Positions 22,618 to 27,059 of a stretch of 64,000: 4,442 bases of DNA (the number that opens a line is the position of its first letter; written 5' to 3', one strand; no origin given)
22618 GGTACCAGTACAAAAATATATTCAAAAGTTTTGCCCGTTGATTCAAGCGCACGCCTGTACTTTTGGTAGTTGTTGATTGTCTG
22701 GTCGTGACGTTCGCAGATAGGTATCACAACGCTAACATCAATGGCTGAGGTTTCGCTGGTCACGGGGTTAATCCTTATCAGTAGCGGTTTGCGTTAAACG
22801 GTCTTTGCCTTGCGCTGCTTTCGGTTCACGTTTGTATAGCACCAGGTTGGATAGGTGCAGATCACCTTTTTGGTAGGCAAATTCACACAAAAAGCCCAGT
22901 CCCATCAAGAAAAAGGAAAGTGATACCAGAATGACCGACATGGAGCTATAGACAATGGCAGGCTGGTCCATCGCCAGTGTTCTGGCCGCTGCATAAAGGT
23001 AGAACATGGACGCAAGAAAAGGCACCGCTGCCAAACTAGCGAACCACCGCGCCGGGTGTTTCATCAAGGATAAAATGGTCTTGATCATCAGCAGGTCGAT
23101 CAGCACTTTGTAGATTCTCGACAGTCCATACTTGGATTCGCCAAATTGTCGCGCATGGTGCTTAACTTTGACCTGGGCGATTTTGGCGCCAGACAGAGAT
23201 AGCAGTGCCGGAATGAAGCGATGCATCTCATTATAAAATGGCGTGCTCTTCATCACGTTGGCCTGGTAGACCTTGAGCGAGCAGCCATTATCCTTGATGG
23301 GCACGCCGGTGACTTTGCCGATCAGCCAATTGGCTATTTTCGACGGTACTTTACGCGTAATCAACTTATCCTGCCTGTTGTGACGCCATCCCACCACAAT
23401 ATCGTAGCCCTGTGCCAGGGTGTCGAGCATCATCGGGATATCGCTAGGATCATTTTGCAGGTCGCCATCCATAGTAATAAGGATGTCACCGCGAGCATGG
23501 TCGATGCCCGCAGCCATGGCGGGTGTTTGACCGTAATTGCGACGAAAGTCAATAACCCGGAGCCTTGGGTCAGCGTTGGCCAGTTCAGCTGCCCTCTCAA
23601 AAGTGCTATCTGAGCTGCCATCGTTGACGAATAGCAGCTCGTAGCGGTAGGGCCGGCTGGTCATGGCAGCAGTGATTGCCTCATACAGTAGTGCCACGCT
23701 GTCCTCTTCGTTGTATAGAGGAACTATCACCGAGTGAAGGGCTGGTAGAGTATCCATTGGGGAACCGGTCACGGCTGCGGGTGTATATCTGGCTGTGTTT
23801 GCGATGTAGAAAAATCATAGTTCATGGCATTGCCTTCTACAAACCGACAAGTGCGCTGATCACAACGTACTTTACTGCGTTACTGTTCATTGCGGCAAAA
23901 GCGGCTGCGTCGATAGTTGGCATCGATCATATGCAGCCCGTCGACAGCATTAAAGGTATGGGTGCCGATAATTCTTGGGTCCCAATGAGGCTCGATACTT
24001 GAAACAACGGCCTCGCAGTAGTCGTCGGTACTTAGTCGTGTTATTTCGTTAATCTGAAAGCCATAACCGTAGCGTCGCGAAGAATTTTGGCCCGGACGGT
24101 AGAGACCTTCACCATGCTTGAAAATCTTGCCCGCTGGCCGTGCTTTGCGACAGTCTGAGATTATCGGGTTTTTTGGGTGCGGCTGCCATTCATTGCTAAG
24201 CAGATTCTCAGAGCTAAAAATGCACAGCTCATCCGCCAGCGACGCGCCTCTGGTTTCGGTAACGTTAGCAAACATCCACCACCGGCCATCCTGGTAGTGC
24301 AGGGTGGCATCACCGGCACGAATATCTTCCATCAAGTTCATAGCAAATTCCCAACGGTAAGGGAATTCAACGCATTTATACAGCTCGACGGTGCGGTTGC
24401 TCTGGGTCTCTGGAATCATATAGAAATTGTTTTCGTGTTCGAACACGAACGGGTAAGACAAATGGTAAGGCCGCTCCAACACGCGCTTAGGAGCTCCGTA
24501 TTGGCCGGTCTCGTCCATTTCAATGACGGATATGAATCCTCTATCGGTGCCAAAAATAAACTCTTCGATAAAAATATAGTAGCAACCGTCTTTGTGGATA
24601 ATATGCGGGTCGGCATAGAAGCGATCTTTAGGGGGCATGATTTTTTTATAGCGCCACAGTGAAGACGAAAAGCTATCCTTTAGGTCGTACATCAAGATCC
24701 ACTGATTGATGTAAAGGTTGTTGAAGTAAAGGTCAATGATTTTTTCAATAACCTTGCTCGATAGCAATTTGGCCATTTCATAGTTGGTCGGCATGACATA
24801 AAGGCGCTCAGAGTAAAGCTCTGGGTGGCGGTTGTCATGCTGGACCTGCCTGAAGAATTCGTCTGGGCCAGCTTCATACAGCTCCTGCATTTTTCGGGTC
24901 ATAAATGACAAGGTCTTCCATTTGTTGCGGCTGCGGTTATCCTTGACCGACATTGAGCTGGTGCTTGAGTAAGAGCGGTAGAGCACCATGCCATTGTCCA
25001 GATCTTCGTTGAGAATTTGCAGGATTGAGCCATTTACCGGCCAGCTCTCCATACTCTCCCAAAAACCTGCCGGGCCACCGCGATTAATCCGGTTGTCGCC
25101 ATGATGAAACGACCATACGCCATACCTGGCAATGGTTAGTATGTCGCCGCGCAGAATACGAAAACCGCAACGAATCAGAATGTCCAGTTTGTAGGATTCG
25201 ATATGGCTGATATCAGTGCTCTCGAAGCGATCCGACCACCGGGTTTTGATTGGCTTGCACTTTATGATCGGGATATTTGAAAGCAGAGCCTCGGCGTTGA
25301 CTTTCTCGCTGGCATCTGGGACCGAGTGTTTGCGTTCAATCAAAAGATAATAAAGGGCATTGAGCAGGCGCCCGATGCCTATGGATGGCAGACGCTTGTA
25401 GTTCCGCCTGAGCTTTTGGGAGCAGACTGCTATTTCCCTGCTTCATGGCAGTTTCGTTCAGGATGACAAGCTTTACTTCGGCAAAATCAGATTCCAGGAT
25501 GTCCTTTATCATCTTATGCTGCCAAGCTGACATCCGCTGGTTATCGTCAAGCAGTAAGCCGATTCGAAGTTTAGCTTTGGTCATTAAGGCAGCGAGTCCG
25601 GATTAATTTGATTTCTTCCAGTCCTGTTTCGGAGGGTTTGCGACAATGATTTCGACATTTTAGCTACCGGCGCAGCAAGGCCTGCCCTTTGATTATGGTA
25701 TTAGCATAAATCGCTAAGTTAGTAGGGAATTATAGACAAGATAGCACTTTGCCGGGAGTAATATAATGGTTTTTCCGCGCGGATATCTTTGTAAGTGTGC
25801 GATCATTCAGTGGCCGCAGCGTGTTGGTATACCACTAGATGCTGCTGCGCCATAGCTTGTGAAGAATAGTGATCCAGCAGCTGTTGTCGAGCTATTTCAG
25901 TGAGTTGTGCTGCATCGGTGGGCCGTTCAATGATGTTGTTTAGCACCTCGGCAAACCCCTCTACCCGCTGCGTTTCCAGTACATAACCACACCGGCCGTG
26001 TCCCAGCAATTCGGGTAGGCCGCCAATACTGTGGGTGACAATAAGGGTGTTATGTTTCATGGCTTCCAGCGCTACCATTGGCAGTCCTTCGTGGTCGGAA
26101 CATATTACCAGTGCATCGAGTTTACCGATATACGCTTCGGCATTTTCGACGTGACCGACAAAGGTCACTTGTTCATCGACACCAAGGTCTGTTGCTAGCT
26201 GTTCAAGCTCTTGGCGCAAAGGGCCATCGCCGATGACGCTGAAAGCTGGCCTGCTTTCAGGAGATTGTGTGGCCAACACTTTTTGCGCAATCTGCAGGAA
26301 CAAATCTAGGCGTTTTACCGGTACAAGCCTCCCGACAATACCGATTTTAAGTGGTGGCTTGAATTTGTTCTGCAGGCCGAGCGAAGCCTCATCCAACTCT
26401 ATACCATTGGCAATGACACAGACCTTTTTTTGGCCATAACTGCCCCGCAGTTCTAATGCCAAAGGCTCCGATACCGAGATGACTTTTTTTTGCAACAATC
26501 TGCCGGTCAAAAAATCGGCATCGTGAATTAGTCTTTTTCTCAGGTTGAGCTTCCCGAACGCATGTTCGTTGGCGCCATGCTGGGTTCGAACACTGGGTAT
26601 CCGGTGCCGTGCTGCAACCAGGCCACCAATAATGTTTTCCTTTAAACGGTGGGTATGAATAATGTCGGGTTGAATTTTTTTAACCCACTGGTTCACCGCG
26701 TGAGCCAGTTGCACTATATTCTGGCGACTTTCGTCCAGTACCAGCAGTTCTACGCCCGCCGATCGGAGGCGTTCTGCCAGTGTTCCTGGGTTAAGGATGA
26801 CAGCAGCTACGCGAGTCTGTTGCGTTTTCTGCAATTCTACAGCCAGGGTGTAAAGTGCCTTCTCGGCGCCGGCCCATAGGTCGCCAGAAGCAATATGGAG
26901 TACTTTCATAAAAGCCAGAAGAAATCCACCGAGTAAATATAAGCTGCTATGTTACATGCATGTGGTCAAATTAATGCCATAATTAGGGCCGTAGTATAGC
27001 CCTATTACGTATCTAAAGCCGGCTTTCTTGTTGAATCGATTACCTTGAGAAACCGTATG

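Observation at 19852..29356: Arn-like lipid-carrier glycosylation module embedded in the EPS locus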

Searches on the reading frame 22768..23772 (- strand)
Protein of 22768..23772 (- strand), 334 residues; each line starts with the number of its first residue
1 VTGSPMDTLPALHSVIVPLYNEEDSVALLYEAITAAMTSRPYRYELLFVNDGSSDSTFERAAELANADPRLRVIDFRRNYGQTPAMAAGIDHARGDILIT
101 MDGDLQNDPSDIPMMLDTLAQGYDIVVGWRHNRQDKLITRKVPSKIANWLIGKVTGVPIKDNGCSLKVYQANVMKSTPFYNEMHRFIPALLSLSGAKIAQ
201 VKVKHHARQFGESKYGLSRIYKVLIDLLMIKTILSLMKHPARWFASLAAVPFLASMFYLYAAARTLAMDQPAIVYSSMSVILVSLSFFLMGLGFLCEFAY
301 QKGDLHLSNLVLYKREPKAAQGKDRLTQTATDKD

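Call 5: search_protein_families(library=pfam, proteins=[window:22768-23772:-], max_evalue=0.01)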
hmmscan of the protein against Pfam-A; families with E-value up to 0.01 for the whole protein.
window:22768-23772:- (334 aa): 3 families
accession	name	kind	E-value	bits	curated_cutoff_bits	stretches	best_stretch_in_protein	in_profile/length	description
PF00535.33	Glycos_transf_2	-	3.5e-31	108.8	23.3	1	14-153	1-138/168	Glycosyl transferase family 2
PF13641.12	Glyco_tranf_2_3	-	9.4e-06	26.2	27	1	13-131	3-124/230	Glycosyltransferase like family 2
PF10111.15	Glyco_tranf_2_2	-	1.3e-05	25.3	27.3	1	14-107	1-94/276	Glycosyltransferase like family 2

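Call 7: search_protein_families(library=ncbifam, proteins=[window:22768-23772:-], max_evalue=0.01)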
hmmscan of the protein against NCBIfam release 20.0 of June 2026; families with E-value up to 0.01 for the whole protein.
window:22768-23772:- (334 aa): 21 families
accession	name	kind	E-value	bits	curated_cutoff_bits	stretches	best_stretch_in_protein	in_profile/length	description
NF007986.1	PRK10714.1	equivalog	1.4e-50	172.1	529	1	14-297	9-291/316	undecaprenyl-phosphate 4-deoxy-4-formamido-L-arabinose transferase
NF047588.1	GlcsyltransPgfSStrep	equivalog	2.9e-42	144.9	500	1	14-297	4-285/308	glycosyltransferase PgfS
TIGR03937.1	PgaC_IcaA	equivalog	1.1e-18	67.4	422.3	1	13-121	47-152/407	poly-beta-1,6-N-acetyl-D-glucosamine synthase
NF041875.1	EPS_EpsD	equivalog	1e-11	44.9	370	1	14-124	2-109/325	exopolysaccharide biosynthesis glycosyltransferase EpsD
NF007482.0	PRK10073.1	equivalog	6.1e-11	41.9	423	1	13-116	8-107/334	glycosyltransferase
TIGR04283.1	glyco_like_mftF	equivalog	1.1e-10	41.5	182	1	14-211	2-190/221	TIGR04283 family arsenosugar biosynthesis glycosyltransferase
NF058614.1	PPMAGASynPpgS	equivalog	2.7e-10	40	370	1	15-171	4-159/226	polyprenyl-phospho-N-acetylgalactosaminyl synthase PpgS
TIGR04182.1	glyco_TIGR04182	equivalog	1.5e-09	37.7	325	1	14-291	3-276/293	S-layer glycoprotein N-glycosyltransferase AglJ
TIGR03965.1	mycofact_glyco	equivalog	1.2e-08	34.3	280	1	13-120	76-180/467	mycofactocin biosynthesis glycosyltransferase MftF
NF047683.1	TeichurnBiosyTuaG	equivalog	1.5e-08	34.6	400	1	11-108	6-100/252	teichuronic acid biosynthesis protein TuaG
NF041391.1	DPhHxTase_Halo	equivalog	1.8e-08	33.7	375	1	20-178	4-154/213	dolichyl-phosphate hexose transferase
NF010496.0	PRK13915.1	equivalog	2e-08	33.7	262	1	14-119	34-142/307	glucosyl-3-phosphoglycerate synthase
TIGR04242.1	nodulat_NodC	equivalog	6e-08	32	550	1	6-110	44-147/395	chitooligosaccharide synthase NodC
NF050050.1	ProtGlycPglI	equivalog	1.8e-07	30.8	500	1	14-139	5-128/306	GalNAc(5)-diNAcBac-PP-undecaprenol beta-1,3-glucosyltransferase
TIGR03111.1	glyc2_xrt_Gpos1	hypoth_equivalog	1.3e-06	27.5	363.95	1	7-117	46-154/439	TIGR03111 family XrtG-associated glycosyltransferase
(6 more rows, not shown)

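Call 33: search_solved_structures(query=window:22768-23772:-, max_evalue=0.00001, show_alignments=2)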
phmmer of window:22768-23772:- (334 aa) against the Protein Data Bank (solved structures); distinct sequences matched with E-value up to 0.00001: 12.
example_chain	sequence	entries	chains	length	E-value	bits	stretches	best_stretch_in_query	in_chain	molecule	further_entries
8vxh_A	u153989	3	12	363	5e-46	160.5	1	3-298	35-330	Undecaprenyl-phosphate 4-deoxy-4-formamido-L-arabinose transferase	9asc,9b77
9hwj_A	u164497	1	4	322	8.9e-46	159.7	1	14-298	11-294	Undecaprenyl-phosphate 4-deoxy-4-formamido-L-arabinose transferase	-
9bhc_C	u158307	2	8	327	1.2e-45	159.3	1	13-298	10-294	Undecaprenyl-phosphate 4-deoxy-4-formamido-L-arabinose transferase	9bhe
5eke_A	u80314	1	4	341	1.1e-34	123.2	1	14-298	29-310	Uncharacterized glycosyltransferase sll0501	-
5ekp_C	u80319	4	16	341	1.5e-34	122.8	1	14-298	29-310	Uncharacterized glycosyltransferase sll0501 | Glycosyltransferase sll0501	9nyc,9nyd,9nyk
9nye_A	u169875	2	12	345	1.6e-34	122.7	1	14-298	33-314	Glycosyltransferase sll0501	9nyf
5mlz_A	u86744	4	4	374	2.3e-18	69.7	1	14-161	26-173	Dolichol monophosphate mannose synthase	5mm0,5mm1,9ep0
8bz8_A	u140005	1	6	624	5.2e-07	32.3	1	14-105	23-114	Glycosyltransferase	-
8bz4_A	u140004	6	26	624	5.2e-07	32.3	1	14-105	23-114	Glycosyltransferase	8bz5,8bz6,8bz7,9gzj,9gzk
8vh7_A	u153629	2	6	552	1.2e-06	31.2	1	26-104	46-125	Heparosan synthase B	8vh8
8viw_A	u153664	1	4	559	1.2e-06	31.2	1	26-104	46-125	Heparosan synthase B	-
5hea_A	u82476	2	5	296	2.1e-06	30.3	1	12-104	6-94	Putative glycosyltransferase (GalT1)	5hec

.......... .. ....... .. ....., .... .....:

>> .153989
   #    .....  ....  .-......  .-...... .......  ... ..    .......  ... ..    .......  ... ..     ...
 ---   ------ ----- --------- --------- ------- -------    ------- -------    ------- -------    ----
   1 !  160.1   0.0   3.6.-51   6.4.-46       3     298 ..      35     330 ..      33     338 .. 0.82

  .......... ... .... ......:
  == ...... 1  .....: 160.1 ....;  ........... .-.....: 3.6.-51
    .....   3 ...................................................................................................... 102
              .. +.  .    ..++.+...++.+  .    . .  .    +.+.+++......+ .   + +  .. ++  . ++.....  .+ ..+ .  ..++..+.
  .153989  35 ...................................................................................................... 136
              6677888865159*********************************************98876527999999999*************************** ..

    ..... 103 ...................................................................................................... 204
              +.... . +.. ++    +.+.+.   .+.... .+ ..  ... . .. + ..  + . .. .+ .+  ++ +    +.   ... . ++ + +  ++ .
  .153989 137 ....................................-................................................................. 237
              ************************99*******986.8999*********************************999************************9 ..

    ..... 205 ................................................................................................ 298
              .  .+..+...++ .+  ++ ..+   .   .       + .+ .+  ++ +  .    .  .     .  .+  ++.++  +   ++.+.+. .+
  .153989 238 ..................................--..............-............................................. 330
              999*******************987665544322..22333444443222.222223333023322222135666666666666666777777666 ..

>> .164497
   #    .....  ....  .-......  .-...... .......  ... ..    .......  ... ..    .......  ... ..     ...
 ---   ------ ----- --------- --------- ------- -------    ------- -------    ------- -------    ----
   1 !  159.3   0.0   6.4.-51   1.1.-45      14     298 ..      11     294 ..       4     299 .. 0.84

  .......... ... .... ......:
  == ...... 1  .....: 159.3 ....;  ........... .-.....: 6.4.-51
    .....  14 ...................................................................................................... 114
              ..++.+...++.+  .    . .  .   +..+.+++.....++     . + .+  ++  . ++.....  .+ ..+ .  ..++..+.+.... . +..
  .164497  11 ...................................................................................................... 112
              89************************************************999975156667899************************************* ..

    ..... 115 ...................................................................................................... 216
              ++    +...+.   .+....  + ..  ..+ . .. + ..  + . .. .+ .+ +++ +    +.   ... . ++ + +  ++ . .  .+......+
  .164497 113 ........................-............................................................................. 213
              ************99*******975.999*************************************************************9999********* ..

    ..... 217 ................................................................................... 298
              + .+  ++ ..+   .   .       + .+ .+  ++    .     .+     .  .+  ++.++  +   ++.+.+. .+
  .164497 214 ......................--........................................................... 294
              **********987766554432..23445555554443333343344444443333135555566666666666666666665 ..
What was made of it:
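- On Polyprenyl-phosphate GT2 (ArnC/GtrB/DPM1 type): GT2a aligns over its full length to ArnC and GtrB structures (call 33).
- Closest known: Gtr-type three-component O-antigen glycosylation systems. Different: GT2a is closer to ArnC than to GtrB (call 33).
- Checked: The best solved relatives are ArnC 8vxh/9hwj/9bhc (E 5e-46, full length), then GtrB 5ekp (call 33).
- GT2a's best solved relatives are ArnC rather than GtrB (5e-46 against 1e-34; call 33).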

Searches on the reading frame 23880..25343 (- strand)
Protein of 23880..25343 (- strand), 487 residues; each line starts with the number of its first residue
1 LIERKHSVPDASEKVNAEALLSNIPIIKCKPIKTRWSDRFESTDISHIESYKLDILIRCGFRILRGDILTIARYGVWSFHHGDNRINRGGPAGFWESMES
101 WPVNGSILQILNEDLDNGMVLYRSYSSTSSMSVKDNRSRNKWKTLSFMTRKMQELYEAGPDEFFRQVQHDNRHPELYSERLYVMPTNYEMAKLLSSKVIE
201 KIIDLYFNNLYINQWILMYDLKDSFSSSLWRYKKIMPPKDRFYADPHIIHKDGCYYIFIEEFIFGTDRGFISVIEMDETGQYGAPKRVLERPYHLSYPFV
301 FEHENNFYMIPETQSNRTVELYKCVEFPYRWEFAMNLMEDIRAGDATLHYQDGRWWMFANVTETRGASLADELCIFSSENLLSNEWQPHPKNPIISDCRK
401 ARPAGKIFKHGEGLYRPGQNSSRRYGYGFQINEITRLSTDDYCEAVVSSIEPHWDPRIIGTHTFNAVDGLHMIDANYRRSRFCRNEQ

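Call 5: search_protein_families(library=pfam, proteins=[window:23880-25343:-], max_evalue=0.01)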
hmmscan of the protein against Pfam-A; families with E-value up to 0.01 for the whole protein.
window:23880-25343:- (487 aa): 2 families
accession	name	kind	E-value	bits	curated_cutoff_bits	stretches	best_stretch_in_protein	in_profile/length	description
PF24793.1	GINT1_N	-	6.6e-37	127.6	27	1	241-448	58-266/304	Glucosamine inositolphosphorylceramide transferase 1, N-terminal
PF04616.20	Glyco_hydro_43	-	0.0053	16.6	32.2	0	242-394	9-229/288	Glycosyl hydrolases family 43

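Call 7: search_protein_families(library=ncbifam, proteins=[window:23880-25343:-], max_evalue=0.01)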
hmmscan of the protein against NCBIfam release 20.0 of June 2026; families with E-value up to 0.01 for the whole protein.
window:23880-25343:- (487 aa): 0 families

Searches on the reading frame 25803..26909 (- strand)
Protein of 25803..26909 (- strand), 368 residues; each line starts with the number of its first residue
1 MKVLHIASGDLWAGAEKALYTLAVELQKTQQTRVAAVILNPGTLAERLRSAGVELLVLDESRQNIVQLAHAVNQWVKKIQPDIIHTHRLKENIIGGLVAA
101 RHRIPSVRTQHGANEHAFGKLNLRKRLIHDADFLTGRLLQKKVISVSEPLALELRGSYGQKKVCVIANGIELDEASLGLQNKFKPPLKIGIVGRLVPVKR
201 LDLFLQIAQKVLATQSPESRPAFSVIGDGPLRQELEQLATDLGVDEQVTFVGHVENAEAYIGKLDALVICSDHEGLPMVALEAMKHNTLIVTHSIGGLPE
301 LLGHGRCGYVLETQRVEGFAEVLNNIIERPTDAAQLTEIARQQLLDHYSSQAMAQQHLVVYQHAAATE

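Call 5: search_protein_families(library=pfam, proteins=[window:25803-26909:-], max_evalue=0.01)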
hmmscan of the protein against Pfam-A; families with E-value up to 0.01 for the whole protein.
window:25803-26909:- (368 aa): 7 families
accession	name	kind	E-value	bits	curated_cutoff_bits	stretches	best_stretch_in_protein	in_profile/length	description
PF00534.26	Glycos_transf_1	-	3.2e-30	105.4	26.4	1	182-342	11-171/172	Glycosyl transferases group 1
PF13692.12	Glyco_trans_1_4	-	9.5e-29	100.9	27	1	188-328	3-141/142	Glycosyl transferases group 1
PF13439.12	Glyco_transf_4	-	4.6e-19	69.5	28.5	1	14-173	3-169/170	Glycosyltransferase Family 4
PF13579.12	Glyco_trans_4_4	-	3.7e-10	40.8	29.7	1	14-169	2-158/158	Glycosyl transferase 4-like domain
PF20706.3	GT4-conflict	-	4.3e-07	29.7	26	1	103-355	119-383/385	Family 4 Glycosyltransferase in conflict systems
PF13477.12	Glyco_trans_4_2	-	6.5e-07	30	23.4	1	30-122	23-118/139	Glycosyl transferase 4-like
PF13524.12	Glyco_trans_1_2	-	0.0047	17.3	25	1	280-356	67-141/144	Glycosyl transferase-like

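Call 7: search_protein_families(library=ncbifam, proteins=[window:25803-26909:-], max_evalue=0.01)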
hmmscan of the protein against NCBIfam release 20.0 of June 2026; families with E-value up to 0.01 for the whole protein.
window:25803-26909:- (368 aa): 40 families (the best 25 are shown)
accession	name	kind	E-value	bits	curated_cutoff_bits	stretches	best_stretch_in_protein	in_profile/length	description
TIGR03088.1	stp2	hypoth_equivalog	3.5e-34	118.5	409.05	1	14-363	15-372/374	TIGR03088 family PEP-CTERM/XrtA system glycosyltransferase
TIGR03999.1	thiol_BshA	equivalog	6.8e-26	91.1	273.7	1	141-364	146-373/375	N-acetyl-alpha-D-glucosaminyl L-malate synthase BshA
TIGR04063.1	stp3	hypoth_equivalog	1.1e-20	73.9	442.05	1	61-364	73-395/397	TIGR04063 family PEP-CTERM/XrtA system glycosyltransferase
NF041876.1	EPS_EpsE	equivalog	1.8e-20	73.5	400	1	161-355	186-387/389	exopolysaccharide biosynthesis GT4 family glycosyltransferase EpsE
TIGR03449.1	mycothiol_MshA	equivalog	1.7e-19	70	462.5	1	188-365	222-404/406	D-inositol-3-phosphate glycosyltransferase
NF047684.1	TeichurnBiosyTuaC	equivalog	2.8e-19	69.3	550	1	69-364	95-389/391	teichuronic acid biosynthesis protein TuaC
NF011726.0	PRK15179.1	equivalog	5.5e-19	67.9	733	1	189-362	520-692/694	Vi polysaccharide biosynthesis protein TviE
NF050056.1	ProtGlycPglH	equivalog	3.5e-18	65.8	600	1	161-360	157-349/354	GalNAc-alpha-(1->4)-GalNAc-alpha-(1->3)-diNAcBac-PP-undecaprenol alpha-1,4-N-acetyl-D-galactosaminyltransferase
NF046085.1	XrtY_assoc_Gly1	equivalog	2.1e-15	56.5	400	1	80-364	97-384/387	XrtY-associated glycosyltransferase XYAG1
NF050063.1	ProtGlycPglJ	equivalog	4.8e-15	55.6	500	1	160-355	167-357/363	N-acetylgalactosamine-N,N'-diacetylbacillosaminyl-diphospho-undecaprenol 4-alpha-N-acetylgalactosaminyltransferase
TIGR04157.1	glyco_rSAM_CFB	subfamily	6.8e-15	54.9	400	1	141-358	171-403/406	TIGR04157 family glycosyltransferase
TIGR02095.1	glgA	subfamily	2.1e-14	53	328.45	1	175-363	284-476/477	glycogen/starch synthase, ADP-glucose type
TIGR02149.1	glgA_Coryne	subfamily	4e-14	52.5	302.4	1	76-363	78-389/391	glycogen synthase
NF038298.1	EPS_HpsO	equivalog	4.1e-14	52.1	575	1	187-363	202-386/388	hormogonium polysaccharide biosynthesis glycosyltransferase HpsO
NF007396.0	PRK09922.1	equivalog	4.9e-13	48.7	385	1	161-333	158-330/361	lipopolysaccharide 1,6-galactosyltransferase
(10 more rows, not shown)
